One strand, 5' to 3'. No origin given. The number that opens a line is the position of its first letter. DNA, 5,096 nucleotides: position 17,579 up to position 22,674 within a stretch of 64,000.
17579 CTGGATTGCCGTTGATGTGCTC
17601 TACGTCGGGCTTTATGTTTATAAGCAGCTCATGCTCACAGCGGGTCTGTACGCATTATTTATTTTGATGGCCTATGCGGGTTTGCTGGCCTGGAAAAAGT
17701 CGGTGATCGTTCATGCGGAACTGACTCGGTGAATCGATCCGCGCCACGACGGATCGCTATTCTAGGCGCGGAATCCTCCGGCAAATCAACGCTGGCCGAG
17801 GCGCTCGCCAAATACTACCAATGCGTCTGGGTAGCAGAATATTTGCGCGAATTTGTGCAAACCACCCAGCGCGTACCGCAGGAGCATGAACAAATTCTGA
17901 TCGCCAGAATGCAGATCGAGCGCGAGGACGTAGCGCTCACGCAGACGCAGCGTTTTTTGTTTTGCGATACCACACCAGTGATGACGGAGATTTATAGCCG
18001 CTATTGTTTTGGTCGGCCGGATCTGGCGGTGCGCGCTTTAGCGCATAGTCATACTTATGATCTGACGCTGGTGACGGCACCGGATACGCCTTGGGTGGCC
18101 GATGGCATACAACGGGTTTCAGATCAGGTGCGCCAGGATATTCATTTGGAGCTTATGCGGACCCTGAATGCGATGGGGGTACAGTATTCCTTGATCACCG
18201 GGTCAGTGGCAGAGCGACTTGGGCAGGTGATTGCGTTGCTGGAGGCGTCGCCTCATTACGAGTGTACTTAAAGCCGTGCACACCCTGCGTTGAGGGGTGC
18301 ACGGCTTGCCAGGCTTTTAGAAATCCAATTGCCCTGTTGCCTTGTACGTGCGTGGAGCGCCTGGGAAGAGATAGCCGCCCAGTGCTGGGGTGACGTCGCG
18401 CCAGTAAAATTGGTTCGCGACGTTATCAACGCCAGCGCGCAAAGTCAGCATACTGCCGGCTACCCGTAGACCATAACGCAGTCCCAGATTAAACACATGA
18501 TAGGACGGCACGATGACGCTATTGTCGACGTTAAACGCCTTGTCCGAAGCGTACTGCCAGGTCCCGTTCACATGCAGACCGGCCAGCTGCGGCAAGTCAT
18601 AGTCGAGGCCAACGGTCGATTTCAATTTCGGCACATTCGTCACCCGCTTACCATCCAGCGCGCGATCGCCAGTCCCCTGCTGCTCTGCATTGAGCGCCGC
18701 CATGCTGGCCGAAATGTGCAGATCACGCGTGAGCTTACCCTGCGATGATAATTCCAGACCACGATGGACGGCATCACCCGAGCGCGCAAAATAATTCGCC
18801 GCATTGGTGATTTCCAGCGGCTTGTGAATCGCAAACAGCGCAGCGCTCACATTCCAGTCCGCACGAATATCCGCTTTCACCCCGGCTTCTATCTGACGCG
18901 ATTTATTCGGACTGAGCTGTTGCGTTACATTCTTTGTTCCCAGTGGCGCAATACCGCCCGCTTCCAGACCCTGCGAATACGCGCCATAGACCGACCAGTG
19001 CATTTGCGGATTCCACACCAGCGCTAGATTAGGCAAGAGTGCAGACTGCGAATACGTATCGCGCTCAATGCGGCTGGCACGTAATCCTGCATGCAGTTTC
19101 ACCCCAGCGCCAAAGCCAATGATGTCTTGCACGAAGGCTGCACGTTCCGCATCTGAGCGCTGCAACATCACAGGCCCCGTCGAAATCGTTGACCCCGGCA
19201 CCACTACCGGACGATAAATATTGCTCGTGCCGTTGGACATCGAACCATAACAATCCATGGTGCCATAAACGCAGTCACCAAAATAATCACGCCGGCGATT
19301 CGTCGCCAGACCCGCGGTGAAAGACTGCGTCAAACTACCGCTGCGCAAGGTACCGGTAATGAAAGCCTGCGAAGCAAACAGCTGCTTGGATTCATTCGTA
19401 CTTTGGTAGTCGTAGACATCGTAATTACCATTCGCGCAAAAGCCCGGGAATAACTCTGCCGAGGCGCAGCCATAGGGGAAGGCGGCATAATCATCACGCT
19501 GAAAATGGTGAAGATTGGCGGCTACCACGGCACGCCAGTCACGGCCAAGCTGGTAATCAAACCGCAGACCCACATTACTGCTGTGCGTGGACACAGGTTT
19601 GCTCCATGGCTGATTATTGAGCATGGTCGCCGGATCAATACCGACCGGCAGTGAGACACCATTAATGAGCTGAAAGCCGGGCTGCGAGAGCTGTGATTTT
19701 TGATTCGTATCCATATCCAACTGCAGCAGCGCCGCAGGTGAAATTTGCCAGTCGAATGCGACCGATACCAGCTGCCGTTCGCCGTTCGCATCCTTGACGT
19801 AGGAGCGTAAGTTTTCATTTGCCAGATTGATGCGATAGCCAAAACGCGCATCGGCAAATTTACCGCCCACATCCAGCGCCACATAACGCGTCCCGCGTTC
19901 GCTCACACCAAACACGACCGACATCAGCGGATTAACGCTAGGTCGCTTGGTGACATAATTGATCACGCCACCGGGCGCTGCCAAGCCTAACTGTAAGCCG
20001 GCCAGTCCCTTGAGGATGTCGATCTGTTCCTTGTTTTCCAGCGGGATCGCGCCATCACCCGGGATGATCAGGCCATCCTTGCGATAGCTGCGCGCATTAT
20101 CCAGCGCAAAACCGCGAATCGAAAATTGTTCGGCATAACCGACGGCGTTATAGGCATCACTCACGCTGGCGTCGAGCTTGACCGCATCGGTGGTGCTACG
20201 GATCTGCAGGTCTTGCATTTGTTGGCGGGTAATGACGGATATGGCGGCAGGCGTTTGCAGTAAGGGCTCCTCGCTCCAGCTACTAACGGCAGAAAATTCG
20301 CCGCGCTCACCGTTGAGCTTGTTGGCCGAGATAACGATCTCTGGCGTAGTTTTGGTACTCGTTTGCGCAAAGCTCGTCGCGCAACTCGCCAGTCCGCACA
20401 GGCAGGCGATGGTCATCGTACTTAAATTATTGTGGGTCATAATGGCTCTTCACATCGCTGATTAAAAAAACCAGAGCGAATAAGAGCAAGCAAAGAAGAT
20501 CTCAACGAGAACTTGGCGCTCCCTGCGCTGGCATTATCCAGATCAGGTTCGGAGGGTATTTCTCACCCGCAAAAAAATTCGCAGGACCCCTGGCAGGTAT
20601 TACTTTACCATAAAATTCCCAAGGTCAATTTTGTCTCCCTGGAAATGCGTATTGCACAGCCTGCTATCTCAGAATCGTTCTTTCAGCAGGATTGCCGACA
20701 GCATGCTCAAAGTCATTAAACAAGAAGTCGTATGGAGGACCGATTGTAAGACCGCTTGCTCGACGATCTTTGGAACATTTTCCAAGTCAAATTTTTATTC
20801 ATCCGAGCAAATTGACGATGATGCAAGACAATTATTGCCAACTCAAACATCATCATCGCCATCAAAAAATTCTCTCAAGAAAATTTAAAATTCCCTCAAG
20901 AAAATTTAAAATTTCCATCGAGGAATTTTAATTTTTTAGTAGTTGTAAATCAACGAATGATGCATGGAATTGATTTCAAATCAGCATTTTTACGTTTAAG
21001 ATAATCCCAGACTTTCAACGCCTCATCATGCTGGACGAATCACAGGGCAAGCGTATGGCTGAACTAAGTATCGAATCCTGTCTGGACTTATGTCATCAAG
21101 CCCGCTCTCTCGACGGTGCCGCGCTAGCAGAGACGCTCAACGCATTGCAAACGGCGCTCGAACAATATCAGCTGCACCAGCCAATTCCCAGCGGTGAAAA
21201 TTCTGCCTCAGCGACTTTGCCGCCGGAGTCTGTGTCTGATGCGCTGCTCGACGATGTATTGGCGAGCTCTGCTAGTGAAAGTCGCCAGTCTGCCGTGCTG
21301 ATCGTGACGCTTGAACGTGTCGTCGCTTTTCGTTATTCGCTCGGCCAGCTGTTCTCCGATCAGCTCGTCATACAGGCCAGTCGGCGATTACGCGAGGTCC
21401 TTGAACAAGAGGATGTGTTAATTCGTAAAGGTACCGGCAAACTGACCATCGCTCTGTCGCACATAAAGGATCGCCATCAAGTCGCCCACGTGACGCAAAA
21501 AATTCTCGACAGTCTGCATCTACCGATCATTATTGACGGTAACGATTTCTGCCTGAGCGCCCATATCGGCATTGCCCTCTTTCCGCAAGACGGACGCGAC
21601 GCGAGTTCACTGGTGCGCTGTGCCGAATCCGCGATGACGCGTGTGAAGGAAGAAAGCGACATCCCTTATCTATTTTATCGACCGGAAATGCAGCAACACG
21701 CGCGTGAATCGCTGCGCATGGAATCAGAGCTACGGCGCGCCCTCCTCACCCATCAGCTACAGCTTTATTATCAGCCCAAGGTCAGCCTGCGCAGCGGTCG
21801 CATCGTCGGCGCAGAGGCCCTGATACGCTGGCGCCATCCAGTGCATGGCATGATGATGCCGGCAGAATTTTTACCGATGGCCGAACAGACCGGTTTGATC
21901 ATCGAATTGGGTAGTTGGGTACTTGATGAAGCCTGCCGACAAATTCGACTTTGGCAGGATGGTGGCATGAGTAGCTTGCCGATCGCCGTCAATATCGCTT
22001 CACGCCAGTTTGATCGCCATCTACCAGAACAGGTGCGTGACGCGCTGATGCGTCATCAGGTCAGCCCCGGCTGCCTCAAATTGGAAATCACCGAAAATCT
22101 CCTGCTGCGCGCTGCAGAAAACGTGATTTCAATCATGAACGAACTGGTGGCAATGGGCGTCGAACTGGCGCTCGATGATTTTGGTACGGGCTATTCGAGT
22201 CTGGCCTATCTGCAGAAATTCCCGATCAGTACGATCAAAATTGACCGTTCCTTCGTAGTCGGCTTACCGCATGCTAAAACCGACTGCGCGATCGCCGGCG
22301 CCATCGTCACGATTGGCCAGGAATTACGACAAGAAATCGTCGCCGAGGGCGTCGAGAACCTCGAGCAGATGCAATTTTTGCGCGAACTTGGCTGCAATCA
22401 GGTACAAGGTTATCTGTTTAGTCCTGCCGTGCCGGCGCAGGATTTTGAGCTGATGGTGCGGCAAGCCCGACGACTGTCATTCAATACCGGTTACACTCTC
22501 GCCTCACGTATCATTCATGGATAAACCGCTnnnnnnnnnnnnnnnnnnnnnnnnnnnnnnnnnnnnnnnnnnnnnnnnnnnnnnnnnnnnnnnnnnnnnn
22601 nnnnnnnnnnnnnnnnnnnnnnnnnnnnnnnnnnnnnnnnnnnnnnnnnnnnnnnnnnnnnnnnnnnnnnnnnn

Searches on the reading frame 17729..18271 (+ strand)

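Call 19: search_protein_families(library=pfam, proteins=[window:17729-18271:+], max_evalue=0.00001)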
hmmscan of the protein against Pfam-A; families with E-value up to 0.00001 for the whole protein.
window:17729-18271:+ (180 aa): 1 family
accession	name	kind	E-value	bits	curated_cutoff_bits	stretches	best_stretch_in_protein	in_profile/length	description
PF13521.12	AAA_28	-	5.5e-33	114.9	27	1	8-163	1-164/164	AAA domain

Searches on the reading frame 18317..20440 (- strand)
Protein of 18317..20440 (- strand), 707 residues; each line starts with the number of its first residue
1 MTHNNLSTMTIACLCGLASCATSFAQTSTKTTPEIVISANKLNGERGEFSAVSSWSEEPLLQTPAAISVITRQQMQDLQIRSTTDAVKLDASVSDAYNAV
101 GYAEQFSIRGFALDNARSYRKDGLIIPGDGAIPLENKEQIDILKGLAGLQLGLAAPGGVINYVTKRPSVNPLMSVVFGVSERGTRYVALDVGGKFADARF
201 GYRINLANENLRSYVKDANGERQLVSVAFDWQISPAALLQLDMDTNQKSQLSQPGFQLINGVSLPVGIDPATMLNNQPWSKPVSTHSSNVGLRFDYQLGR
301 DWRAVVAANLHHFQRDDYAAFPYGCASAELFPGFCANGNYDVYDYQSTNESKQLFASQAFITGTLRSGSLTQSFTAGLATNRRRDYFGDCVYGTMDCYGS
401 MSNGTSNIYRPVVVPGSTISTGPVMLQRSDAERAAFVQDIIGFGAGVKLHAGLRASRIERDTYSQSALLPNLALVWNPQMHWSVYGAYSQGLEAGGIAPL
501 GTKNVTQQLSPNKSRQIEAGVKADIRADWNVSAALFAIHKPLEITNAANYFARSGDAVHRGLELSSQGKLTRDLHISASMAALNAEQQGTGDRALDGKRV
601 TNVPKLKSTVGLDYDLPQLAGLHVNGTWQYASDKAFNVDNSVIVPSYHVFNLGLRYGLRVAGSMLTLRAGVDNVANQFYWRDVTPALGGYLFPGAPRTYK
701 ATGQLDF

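Call 19: search_protein_families(library=pfam, proteins=[window:18317-20440:-], max_evalue=0.00001)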
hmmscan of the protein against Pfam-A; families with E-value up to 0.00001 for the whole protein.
window:18317-20440:- (707 aa): 2 families
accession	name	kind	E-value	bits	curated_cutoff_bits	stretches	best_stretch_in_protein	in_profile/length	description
PF00593.30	TonB_dep_Rec_b-barrel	-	8.8e-44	151.5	27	1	231-674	2-436/436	TonB dependent receptor-like, beta-barrel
PF07715.20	Plug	-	5.8e-15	56.2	23.9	1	60-159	2-107/107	TonB-dependent Receptor Plug Domain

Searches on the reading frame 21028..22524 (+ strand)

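Call 19: search_protein_families(library=pfam, proteins=[window:21028-22524:+], max_evalue=0.00001)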
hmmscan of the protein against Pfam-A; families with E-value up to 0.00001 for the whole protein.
window:21028-22524:+ (498 aa): 2 families
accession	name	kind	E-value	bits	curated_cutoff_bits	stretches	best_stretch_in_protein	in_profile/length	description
PF00563.25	EAL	-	1.7e-74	250.6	31.3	1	234-466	3-235/236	EAL domain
PF00990.26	GGDEF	-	2.6e-18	66.7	23.8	1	74-209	19-157/161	Diguanylate cyclase, GGDEF domain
